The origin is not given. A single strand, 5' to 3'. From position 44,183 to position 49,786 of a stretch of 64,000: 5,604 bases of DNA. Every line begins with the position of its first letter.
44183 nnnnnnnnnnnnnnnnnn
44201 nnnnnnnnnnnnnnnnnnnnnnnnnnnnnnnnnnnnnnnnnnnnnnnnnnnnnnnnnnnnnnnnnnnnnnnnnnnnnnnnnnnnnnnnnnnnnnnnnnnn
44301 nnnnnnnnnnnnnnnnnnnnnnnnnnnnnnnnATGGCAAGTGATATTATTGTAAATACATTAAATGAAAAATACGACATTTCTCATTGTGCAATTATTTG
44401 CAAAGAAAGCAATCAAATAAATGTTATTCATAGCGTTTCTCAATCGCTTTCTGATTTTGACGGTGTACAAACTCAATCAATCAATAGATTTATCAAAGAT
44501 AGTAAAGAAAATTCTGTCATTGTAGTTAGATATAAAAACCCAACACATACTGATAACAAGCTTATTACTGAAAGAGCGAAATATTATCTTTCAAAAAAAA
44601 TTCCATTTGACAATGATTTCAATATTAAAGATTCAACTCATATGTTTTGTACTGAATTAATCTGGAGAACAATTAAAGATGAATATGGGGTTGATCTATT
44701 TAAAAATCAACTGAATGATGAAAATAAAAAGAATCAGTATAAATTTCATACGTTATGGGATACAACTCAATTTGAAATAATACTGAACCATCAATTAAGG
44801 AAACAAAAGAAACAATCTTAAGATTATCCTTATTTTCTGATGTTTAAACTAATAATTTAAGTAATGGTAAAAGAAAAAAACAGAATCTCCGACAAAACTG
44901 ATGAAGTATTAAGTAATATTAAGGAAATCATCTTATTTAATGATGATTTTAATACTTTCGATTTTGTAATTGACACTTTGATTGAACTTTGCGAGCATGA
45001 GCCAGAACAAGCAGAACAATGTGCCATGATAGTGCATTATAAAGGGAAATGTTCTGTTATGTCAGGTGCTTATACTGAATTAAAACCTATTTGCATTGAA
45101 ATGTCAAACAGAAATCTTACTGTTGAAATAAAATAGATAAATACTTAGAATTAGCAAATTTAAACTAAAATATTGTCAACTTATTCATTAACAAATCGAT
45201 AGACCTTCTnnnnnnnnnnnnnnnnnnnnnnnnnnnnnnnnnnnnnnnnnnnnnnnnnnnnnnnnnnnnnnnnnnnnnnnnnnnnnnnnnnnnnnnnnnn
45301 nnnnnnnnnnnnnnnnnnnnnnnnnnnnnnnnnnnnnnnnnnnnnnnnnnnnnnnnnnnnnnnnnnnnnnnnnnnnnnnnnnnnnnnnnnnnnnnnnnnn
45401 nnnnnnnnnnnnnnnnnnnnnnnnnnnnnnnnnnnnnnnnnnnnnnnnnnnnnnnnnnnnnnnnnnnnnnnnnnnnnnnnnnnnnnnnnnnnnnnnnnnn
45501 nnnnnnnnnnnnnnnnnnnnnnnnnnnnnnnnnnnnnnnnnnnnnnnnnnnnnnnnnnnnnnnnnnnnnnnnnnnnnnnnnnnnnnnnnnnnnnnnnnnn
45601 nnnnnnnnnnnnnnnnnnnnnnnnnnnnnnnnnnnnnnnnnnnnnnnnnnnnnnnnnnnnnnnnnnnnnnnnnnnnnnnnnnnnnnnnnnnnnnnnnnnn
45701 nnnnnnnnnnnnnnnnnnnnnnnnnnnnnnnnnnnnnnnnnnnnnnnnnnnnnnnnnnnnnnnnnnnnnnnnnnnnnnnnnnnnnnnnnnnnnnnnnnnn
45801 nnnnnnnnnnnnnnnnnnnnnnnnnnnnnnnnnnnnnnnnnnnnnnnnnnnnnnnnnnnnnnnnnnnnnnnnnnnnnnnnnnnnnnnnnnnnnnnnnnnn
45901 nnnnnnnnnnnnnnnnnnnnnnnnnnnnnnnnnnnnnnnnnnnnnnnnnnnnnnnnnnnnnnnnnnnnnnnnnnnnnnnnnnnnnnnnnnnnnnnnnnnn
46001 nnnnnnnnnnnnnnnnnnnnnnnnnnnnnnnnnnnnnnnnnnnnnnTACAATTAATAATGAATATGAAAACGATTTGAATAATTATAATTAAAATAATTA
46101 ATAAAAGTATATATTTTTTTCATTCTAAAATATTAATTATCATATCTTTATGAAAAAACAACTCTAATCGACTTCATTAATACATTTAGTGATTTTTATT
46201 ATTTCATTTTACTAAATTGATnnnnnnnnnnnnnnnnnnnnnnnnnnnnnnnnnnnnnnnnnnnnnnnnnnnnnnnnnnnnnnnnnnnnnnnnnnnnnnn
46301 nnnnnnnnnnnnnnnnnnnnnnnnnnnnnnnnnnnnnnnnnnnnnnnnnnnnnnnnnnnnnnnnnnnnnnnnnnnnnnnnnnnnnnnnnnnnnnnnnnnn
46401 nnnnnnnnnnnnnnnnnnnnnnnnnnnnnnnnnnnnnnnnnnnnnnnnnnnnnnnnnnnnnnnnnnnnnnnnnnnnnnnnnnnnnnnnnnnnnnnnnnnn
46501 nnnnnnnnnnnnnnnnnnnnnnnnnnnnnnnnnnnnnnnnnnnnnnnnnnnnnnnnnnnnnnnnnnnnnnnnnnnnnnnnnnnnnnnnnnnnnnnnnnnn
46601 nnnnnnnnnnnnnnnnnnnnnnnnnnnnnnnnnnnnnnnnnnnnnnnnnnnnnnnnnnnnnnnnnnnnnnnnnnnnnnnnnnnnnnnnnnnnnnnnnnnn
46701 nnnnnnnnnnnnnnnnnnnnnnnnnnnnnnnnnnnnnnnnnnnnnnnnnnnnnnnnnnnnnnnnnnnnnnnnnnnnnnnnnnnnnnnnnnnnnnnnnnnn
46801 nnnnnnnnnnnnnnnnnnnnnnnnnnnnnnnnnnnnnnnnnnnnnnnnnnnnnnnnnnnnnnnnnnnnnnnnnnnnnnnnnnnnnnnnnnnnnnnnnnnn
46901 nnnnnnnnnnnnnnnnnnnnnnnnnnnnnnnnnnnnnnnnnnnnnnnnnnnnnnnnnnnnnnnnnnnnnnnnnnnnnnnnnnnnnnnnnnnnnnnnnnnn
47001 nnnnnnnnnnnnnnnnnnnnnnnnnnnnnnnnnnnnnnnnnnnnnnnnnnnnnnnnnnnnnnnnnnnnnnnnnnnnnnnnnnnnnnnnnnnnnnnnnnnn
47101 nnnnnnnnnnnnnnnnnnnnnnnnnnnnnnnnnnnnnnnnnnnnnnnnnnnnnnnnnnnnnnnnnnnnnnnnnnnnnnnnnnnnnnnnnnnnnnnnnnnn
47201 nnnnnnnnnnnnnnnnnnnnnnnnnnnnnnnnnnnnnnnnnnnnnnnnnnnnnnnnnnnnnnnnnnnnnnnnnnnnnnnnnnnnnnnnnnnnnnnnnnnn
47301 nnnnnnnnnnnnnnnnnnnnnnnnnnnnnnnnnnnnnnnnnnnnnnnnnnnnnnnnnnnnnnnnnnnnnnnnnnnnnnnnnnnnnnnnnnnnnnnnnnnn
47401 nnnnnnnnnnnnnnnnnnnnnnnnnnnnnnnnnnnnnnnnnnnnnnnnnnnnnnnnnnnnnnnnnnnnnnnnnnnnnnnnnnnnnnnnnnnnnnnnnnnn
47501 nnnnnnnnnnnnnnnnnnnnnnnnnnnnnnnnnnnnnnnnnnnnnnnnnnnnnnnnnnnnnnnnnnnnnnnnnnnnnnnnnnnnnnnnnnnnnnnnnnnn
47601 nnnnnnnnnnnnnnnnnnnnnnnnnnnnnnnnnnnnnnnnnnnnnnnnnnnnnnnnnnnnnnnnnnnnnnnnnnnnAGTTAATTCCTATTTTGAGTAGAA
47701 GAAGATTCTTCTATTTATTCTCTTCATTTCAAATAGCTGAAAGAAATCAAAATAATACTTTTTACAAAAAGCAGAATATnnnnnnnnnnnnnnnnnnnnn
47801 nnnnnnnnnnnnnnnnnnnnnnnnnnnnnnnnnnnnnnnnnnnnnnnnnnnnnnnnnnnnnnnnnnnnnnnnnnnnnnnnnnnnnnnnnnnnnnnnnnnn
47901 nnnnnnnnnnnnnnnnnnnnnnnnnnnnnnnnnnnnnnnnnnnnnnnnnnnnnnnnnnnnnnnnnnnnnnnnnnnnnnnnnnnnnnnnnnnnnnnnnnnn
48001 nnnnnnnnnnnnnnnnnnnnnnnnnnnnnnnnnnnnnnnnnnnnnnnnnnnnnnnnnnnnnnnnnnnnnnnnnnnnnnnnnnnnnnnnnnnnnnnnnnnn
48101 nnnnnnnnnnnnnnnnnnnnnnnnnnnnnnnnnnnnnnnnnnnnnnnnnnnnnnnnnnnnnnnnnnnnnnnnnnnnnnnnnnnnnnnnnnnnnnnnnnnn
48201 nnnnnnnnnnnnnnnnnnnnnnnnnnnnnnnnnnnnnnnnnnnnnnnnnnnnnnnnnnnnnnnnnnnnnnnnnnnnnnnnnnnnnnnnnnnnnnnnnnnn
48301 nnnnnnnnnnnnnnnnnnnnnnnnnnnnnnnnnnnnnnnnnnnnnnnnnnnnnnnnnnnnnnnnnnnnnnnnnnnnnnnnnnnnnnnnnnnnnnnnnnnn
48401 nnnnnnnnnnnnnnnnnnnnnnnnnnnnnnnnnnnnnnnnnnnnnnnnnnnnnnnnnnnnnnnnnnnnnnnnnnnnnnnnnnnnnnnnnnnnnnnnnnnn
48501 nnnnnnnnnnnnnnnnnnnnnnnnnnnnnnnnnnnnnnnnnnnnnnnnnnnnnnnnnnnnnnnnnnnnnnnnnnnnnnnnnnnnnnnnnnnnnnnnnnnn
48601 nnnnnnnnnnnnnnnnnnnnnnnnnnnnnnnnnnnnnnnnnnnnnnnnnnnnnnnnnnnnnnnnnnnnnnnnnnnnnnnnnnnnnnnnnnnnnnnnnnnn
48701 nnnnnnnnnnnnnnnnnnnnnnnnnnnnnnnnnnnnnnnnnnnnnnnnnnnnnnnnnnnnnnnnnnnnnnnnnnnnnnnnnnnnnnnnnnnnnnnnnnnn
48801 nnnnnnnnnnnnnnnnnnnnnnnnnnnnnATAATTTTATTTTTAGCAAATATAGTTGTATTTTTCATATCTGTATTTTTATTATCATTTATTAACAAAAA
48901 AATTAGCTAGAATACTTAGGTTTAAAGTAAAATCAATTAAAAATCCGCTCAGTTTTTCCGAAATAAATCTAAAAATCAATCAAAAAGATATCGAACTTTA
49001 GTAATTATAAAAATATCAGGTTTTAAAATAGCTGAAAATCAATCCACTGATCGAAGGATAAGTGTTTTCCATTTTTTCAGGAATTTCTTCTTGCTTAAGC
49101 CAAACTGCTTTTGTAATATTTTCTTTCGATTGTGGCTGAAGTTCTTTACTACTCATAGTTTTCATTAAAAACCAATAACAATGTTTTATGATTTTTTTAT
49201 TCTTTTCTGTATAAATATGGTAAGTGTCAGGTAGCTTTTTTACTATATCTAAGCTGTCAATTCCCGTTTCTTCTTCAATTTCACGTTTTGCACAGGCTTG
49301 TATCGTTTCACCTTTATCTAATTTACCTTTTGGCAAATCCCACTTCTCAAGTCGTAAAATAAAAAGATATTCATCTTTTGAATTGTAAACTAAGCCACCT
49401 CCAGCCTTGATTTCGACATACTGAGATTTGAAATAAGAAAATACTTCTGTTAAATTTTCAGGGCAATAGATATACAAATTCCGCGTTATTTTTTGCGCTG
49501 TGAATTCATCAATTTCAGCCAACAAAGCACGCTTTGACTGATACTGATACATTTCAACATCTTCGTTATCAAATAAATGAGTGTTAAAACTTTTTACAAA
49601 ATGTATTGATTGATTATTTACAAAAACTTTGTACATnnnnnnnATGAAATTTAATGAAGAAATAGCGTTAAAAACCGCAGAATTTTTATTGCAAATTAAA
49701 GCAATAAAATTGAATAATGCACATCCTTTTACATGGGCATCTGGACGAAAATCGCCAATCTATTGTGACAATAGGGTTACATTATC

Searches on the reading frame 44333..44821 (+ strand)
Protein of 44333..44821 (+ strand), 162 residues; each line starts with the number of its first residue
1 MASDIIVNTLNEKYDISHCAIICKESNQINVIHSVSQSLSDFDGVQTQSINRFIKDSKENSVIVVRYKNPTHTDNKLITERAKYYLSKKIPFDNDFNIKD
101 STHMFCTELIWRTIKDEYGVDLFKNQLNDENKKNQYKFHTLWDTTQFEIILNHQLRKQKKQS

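Call 17: search_protein_families(library=pfam, proteins=[window:44333-44821:+], max_evalue=0.01)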
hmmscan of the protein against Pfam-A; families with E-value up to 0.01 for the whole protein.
window:44333-44821:+ (162 aa): 1 family
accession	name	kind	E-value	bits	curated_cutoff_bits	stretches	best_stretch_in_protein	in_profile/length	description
PF05708.18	Peptidase_C92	-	6.6e-09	36.5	27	1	7-127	17-130/166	Permuted papain-like amidase enzyme, YaeF/YiiX, C92 family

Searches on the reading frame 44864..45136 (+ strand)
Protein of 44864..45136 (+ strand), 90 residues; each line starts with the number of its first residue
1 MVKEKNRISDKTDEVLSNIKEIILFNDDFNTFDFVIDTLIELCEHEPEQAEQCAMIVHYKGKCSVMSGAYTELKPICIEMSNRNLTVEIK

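Call 17: search_protein_families(library=pfam, proteins=[window:44864-45136:+], max_evalue=0.01)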
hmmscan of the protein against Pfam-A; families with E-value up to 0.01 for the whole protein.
window:44864-45136:+ (90 aa): 1 family
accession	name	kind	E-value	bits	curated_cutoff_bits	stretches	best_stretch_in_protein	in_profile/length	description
PF02617.22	ClpS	-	2.5e-17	62.9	23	1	21-77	7-63/80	ATP-dependent Clp protease adaptor protein ClpS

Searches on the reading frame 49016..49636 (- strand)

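Call 17: search_protein_families(library=pfam, proteins=[window:49016-49636:-], max_evalue=0.01)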
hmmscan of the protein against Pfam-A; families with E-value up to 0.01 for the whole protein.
window:49016-49636:- (206 aa): 3 families
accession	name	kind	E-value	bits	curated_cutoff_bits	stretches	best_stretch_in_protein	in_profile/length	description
PF00293.34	NUDIX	-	8.5e-19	68.3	21.1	1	80-191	7-125/134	NUDIX domain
PF14815.12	NUDIX_4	-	8e-05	22.8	35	1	99-186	27-99/113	NUDIX domain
PF22327.2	Nudt16-like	-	0.0038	17.6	27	1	101-169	37-103/161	U8 snoRNA-decapping enzyme-like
